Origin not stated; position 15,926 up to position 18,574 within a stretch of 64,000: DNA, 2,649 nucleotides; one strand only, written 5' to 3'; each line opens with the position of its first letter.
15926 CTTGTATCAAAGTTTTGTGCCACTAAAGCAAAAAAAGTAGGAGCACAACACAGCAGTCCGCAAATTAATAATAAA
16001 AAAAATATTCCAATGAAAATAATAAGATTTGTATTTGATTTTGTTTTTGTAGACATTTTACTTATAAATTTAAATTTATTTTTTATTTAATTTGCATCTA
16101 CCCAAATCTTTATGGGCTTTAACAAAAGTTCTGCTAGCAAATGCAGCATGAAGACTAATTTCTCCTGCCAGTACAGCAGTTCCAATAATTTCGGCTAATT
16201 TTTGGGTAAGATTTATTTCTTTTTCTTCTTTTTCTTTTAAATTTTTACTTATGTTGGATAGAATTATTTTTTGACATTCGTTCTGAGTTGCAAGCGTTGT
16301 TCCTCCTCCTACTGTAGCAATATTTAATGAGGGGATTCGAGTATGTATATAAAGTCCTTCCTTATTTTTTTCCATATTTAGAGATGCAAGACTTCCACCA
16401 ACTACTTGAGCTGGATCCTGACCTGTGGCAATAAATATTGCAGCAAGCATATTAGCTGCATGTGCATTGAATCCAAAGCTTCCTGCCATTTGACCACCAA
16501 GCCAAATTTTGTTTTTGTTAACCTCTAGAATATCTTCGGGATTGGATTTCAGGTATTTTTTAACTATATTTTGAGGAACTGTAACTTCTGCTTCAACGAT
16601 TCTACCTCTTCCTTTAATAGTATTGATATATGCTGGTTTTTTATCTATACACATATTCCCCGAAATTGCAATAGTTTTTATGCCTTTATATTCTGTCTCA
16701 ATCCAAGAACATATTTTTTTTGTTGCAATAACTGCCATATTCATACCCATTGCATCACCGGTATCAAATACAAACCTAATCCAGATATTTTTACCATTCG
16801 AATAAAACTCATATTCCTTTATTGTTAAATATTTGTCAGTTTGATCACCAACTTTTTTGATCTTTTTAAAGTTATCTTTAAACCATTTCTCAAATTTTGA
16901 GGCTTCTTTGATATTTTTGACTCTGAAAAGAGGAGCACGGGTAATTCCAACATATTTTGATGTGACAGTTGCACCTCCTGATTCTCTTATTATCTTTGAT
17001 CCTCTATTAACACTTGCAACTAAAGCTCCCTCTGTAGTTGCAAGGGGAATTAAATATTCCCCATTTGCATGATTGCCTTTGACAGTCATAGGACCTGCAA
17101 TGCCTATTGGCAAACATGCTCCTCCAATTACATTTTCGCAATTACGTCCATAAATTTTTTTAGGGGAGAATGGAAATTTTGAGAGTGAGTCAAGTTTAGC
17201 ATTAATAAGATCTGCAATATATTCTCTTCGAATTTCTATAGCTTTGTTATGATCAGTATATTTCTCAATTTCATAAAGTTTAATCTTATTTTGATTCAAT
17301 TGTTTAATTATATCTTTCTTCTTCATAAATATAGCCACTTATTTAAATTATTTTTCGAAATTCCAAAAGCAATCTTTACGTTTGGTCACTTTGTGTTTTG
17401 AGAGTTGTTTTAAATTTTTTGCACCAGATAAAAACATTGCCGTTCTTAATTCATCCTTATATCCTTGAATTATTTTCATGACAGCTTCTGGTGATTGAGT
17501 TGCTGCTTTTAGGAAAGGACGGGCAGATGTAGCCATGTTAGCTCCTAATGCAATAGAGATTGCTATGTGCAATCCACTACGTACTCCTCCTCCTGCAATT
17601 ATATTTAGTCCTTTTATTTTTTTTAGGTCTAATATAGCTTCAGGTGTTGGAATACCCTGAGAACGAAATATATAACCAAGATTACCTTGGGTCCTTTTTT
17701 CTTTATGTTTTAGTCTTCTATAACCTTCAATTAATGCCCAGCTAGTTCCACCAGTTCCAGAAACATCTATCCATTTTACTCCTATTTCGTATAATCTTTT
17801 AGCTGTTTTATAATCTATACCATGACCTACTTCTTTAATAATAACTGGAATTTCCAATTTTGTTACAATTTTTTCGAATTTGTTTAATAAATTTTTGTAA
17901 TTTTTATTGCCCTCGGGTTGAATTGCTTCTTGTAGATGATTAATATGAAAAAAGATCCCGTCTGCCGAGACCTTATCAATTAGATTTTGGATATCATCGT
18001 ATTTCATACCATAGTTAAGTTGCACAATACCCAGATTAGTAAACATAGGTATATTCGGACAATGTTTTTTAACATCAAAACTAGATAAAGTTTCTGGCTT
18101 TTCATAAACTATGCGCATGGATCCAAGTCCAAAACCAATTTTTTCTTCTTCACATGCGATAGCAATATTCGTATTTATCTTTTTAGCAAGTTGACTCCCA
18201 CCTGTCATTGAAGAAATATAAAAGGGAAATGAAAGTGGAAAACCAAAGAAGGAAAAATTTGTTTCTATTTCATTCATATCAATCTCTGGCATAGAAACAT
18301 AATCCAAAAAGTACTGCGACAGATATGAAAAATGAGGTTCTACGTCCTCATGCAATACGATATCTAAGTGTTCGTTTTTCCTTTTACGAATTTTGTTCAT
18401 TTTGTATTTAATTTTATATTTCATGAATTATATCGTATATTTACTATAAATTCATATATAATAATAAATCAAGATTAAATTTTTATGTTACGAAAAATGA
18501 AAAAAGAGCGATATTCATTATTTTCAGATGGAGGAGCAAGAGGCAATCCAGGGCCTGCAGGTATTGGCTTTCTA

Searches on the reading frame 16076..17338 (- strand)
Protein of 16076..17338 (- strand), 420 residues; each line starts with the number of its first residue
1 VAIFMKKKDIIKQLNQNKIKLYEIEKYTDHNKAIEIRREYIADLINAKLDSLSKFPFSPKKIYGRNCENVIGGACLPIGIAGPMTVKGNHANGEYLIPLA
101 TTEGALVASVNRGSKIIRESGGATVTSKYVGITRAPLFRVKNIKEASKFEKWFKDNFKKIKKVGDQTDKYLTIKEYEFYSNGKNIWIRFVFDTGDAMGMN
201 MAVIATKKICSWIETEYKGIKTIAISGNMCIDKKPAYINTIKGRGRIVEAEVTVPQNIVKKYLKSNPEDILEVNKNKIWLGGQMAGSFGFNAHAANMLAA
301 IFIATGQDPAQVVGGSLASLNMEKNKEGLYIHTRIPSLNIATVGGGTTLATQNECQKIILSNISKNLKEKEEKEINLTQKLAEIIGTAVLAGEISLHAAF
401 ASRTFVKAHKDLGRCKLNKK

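Call 31: search_protein_families(library=pfam, proteins=[window:16076-17338:-], max_evalue=0.001)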
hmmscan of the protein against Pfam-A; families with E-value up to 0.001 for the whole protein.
window:16076-17338:- (420 aa): 1 family
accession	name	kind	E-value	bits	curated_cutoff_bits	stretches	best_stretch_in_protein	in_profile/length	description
PF00368.23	HMG-CoA_red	-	1.1e-118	396.9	27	1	33-414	1-368/368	Hydroxymethylglutaryl-coenzyme A reductase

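Call 40: search_protein_families(library=ncbifam, proteins=[window:16076-17338:-], max_evalue=0.0001)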
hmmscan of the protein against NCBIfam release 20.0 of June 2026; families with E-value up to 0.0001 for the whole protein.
window:16076-17338:- (420 aa): 3 families
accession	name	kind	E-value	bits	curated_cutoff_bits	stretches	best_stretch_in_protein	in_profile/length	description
TIGR00533.1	HMG_CoA_R_NADP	equivalog_domain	2e-129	432.1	441.8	1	5-414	1-402/402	hydroxymethylglutaryl-CoA reductase (NADPH)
TIGR00920.1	2A060605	subfamily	3.7e-108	362.9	778.35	1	5-418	460-873/887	hydroxymethylglutaryl-CoA reductase (NADPH)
TIGR00532.1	HMG_CoA_R_NAD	equivalog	3.1e-14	53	259.95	1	16-232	13-235/395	hydroxymethylglutaryl-CoA reductase, degradative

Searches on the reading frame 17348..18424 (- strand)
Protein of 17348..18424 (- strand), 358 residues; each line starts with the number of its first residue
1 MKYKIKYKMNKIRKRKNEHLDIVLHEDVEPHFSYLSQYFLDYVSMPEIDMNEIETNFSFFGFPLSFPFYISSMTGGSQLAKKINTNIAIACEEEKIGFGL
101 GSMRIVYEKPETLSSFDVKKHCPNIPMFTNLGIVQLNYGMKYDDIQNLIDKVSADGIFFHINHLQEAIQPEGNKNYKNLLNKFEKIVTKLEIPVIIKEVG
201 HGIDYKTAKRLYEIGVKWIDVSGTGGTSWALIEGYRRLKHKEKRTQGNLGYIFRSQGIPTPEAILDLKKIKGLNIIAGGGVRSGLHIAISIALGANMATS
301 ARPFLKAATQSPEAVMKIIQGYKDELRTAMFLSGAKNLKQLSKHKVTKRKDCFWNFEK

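Call 39: search_protein_families(library=pfam, proteins=[window:17348-18424:-], max_evalue=0.0001)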
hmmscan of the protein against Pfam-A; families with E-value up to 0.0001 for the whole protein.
window:17348-18424:- (358 aa): 1 family
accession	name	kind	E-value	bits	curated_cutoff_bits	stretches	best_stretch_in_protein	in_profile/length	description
PF01070.24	FMN_dh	-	3.2e-23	82.8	24.9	1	181-346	208-348/350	FMN-dependent dehydrogenase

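Call 40: search_protein_families(library=ncbifam, proteins=[window:17348-18424:-], max_evalue=0.0001)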
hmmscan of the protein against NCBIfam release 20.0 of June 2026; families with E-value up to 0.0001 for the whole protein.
window:17348-18424:- (358 aa): 4 families
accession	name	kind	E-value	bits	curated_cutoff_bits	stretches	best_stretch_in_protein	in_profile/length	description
TIGR02151.1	IPP_isom_2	equivalog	5.5e-107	357.6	281.3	1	14-346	1-334/338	type 2 isopentenyl-diphosphate Delta-isomerase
NF008398.0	PRK11197.1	subfamily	1.5e-11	43.7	376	1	272-348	300-377/381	L-lactate dehydrogenase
NF033901.1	L_lactate_LldD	exception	2.7e-09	36.6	550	1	271-346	299-375/377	FMN-dependent L-lactate dehydrogenase LldD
TIGR02708.1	L_lactate_ox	equivalog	3e-05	23.2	645.5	1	273-346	284-358/367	L-lactate oxidase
